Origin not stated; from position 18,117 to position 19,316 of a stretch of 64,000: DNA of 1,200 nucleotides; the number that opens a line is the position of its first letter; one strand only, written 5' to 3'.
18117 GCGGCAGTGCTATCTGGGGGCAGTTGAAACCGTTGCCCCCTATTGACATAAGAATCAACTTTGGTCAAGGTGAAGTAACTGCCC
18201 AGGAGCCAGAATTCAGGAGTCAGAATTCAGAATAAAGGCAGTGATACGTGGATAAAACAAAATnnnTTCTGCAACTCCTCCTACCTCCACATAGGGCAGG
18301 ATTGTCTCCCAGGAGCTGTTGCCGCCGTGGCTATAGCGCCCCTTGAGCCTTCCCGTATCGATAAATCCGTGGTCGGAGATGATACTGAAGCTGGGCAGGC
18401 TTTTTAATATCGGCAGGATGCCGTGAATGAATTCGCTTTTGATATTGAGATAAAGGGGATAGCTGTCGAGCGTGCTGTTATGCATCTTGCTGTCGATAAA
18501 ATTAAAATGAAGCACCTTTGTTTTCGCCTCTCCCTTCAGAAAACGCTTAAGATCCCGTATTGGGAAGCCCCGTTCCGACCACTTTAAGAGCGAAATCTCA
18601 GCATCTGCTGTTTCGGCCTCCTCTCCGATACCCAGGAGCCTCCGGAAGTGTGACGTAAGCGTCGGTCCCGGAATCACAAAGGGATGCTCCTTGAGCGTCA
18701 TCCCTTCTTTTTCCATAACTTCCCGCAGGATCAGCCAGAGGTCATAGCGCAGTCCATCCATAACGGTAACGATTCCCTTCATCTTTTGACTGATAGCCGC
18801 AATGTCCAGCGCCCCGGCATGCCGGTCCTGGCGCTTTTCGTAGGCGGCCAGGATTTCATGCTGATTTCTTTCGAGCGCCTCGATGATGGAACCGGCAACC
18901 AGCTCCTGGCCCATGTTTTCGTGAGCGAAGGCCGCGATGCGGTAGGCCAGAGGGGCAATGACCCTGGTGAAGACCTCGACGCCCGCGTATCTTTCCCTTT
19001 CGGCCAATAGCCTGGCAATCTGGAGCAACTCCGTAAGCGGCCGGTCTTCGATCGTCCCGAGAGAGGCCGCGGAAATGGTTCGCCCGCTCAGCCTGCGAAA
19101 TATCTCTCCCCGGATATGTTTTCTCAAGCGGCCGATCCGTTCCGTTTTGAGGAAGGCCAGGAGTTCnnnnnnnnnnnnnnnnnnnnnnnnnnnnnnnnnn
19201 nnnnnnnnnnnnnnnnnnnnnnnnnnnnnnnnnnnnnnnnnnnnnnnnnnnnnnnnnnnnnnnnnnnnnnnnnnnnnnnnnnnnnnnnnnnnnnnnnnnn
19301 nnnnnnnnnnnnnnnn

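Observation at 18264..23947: Orphan two-gene module: TPR protein + BrxC/PglY-like ATPase fused to a complete PglZ domain, with no other BREX component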

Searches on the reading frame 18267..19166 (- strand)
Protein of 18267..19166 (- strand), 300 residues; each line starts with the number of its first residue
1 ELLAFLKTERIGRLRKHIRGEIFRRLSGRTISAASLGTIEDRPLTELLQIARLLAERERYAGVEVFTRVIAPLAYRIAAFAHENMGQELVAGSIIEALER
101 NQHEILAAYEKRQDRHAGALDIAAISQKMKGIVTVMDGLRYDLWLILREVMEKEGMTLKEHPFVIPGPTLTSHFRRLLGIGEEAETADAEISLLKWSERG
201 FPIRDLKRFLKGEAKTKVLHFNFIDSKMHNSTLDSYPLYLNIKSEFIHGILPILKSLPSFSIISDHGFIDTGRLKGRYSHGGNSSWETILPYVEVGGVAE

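Call 64: search_protein_families(library=pfam, proteins=[window:18267-19166:-], max_evalue=10)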
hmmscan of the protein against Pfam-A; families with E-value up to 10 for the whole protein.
window:18267-19166:- (300 aa): 1 family
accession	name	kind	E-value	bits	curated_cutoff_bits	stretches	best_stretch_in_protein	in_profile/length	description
PF08665.17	PglZ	-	0.019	15.4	25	1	132-156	4-28/179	PglZ domain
